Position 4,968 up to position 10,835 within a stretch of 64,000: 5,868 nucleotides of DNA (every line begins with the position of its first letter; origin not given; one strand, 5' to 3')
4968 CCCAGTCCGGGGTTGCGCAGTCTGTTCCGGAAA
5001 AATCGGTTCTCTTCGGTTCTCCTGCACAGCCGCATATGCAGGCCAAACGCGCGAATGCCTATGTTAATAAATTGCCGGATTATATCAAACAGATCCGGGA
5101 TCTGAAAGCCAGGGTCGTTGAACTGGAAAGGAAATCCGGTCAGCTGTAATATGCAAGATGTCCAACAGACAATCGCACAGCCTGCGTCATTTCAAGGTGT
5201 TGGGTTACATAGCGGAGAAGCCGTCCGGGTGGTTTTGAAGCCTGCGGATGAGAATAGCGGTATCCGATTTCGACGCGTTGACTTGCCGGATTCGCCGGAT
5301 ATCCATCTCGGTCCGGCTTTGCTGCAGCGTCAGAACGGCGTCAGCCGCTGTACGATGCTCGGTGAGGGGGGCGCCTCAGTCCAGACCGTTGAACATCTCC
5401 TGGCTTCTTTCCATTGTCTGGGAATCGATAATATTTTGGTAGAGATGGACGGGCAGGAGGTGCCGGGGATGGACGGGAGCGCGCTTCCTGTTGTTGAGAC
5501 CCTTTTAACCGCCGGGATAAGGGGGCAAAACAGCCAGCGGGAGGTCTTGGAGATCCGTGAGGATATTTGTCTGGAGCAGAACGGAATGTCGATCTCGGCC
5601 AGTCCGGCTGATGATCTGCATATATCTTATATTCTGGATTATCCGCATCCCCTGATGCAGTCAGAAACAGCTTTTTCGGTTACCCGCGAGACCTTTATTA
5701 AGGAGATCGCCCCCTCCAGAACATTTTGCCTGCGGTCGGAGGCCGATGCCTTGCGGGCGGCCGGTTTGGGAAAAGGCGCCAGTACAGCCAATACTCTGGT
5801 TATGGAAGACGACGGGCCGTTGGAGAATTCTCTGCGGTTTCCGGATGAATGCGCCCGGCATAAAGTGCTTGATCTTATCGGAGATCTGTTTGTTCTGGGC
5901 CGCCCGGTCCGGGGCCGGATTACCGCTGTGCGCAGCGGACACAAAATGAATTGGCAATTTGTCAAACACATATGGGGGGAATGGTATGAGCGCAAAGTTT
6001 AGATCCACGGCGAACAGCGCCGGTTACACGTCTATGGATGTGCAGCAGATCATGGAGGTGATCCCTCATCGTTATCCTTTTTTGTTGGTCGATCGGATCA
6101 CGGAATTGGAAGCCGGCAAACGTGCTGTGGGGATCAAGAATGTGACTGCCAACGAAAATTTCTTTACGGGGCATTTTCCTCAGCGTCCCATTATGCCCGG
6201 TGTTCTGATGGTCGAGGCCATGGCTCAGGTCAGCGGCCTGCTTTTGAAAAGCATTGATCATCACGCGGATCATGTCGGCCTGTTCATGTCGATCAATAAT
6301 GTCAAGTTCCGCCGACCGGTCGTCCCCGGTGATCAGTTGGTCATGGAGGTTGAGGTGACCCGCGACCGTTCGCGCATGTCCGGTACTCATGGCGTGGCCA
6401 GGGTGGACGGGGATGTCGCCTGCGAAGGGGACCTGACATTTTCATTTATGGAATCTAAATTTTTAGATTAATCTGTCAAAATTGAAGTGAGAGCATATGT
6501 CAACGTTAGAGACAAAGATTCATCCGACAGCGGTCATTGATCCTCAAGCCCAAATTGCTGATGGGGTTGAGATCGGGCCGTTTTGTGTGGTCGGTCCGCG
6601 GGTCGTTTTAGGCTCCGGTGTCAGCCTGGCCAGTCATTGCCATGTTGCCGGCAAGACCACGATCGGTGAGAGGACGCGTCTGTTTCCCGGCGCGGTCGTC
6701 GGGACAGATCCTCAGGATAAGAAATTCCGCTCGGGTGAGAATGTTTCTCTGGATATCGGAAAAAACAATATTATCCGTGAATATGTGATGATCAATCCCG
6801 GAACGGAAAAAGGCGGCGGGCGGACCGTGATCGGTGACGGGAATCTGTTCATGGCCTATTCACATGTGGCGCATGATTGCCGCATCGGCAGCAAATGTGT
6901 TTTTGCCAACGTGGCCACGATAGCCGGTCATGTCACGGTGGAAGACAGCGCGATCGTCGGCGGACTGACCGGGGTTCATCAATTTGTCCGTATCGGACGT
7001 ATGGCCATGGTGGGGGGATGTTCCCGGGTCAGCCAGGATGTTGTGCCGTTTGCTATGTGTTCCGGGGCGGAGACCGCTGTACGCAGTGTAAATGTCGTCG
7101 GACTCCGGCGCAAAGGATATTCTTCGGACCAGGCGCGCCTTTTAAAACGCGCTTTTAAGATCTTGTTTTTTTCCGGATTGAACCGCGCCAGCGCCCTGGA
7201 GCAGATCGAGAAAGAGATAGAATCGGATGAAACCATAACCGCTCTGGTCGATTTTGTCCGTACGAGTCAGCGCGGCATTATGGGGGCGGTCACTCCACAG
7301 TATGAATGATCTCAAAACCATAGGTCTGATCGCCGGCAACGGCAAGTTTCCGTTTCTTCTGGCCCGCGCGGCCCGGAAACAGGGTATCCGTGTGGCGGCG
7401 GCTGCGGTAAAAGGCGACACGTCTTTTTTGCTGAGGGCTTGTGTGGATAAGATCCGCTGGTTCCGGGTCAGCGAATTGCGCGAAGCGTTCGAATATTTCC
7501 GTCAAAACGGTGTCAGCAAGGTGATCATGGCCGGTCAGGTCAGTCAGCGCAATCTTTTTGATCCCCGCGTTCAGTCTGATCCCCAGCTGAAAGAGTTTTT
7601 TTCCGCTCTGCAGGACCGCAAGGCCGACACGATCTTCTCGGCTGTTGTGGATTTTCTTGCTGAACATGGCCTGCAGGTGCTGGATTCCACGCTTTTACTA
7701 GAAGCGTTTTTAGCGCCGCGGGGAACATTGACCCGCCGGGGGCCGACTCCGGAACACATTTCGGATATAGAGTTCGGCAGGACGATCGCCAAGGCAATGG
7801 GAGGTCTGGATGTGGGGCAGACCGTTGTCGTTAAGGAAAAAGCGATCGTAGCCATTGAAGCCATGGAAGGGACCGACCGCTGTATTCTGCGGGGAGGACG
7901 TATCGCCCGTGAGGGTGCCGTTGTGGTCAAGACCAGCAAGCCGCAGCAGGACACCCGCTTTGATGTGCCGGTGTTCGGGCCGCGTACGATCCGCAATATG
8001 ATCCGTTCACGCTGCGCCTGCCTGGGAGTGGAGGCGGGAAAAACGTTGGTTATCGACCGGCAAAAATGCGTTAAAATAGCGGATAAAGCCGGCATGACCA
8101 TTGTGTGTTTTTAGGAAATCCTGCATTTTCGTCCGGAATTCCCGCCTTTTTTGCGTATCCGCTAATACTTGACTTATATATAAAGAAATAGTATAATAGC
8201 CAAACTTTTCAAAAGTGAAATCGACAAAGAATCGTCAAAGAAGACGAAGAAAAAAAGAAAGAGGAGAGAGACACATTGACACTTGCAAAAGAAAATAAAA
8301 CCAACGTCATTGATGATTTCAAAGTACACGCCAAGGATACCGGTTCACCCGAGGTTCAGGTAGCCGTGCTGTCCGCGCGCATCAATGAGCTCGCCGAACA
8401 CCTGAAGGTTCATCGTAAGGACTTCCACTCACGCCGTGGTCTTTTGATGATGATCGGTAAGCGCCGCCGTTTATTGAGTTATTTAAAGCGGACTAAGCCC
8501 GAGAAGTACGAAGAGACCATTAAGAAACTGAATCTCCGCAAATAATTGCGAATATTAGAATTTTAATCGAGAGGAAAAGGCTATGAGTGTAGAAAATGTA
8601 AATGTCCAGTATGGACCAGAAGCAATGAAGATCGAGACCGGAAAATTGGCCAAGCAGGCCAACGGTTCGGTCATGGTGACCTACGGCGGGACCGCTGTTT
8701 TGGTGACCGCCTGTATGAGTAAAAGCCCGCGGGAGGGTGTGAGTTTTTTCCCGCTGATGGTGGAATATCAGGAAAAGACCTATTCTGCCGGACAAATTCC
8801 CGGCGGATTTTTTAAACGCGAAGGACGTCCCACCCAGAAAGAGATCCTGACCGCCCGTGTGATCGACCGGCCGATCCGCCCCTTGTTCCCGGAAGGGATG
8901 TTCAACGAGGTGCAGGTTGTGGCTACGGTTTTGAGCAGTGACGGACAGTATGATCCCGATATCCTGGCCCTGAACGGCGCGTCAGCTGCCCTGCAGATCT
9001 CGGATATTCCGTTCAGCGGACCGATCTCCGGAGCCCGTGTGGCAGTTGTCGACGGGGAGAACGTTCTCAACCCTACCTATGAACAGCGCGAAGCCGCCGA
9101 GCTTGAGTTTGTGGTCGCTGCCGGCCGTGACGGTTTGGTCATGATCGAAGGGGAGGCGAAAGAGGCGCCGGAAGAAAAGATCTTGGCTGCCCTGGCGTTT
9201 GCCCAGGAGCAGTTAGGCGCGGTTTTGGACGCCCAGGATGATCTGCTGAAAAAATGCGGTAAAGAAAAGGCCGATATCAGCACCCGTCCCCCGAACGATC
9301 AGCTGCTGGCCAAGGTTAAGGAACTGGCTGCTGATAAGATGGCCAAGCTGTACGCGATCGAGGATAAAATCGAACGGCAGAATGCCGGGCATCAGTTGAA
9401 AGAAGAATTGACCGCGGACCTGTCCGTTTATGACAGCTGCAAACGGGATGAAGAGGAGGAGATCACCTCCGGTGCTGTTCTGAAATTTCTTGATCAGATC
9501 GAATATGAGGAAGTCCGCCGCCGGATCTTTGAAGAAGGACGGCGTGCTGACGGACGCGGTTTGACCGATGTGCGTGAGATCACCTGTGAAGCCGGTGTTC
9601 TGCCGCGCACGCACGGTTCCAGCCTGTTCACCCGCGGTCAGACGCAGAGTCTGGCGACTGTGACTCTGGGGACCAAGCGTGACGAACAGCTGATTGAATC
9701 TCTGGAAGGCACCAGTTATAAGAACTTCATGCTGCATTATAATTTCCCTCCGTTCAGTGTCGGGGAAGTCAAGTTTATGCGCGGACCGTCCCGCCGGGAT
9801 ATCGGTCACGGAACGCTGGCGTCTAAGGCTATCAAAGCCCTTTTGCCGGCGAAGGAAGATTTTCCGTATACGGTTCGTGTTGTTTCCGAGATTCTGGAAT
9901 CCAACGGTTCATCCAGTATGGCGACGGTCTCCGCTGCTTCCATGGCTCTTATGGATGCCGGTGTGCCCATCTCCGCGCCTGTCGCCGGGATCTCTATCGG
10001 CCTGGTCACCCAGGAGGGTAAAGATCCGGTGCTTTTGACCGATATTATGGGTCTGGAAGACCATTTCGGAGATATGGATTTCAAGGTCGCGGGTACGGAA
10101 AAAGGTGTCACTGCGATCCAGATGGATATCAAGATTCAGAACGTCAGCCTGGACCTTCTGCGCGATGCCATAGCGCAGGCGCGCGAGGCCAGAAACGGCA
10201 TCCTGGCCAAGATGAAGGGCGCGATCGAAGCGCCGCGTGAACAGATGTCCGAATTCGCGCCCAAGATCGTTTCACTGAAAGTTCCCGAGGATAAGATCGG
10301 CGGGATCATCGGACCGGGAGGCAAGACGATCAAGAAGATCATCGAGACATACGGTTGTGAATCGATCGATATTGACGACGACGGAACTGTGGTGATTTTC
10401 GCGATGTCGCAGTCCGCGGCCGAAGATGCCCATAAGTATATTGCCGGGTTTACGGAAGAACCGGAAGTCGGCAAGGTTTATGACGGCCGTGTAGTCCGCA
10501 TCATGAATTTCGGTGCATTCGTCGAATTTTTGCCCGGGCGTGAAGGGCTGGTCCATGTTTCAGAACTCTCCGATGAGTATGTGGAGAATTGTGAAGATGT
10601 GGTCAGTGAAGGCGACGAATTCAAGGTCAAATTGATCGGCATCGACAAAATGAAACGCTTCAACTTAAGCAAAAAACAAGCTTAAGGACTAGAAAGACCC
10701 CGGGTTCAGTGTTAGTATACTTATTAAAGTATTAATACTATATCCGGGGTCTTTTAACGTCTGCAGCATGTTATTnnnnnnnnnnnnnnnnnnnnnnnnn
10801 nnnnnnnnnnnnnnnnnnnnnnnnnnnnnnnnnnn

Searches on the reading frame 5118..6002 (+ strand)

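Call 61: search_protein_families(library=pfam, proteins=[window:5118-6002:+], max_evalue=0.000001)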
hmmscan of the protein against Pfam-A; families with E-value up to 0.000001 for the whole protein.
window:5118-6002:+ (294 aa): 1 family
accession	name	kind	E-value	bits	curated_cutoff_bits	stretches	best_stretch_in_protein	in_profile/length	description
PF03331.19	LpxC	-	6e-90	301.8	27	1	16-286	1-267/268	UDP-3-O-acyl N-acetylglycosamine deacetylase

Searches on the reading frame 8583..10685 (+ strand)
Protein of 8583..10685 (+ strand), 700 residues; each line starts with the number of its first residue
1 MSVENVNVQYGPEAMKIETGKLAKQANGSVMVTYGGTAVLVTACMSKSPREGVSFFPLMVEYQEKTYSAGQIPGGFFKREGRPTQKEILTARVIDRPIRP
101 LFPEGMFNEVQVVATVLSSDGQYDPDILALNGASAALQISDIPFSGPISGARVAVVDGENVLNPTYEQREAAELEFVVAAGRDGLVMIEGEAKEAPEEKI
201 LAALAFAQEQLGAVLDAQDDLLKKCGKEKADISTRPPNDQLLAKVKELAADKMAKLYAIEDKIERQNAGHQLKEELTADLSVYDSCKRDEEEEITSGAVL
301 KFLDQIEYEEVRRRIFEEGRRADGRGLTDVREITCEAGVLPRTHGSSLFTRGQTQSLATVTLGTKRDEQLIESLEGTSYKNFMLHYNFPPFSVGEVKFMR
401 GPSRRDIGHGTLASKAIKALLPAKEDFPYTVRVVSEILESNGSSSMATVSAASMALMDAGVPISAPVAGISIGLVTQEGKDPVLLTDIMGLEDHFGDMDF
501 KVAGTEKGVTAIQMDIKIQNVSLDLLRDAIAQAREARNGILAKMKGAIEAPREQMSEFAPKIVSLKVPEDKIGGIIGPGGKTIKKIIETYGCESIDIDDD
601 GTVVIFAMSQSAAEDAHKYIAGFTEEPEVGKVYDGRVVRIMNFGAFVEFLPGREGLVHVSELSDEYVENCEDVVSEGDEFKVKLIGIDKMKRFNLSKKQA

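Call 61: search_protein_families(library=pfam, proteins=[window:8583-10685:+], max_evalue=0.000001)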
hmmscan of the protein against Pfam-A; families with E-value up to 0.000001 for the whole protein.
window:8583-10685:+ (700 aa): 5 families
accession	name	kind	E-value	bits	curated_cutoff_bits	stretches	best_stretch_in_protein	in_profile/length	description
PF01138.27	RNase_PH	-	1.2e-63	213.7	25.5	2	15-143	5-130/130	3' exoribonuclease family, domain 1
PF03725.20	RNase_PH_C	-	2.4e-20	72.7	20.8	1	146-209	1-66/67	3' exoribonuclease family, domain 2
PF00575.29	S1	-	1.3e-19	70.7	22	1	626-698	1-74/74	S1 RNA binding domain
PF03726.19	PNPase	-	2.1e-12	47.8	24.6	1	241-325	2-80/81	Polyribonucleotide nucleotidyltransferase, RNA binding domain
PF00013.35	KH_1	-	2.3e-12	46.9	21.5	1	563-620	2-64/66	KH domain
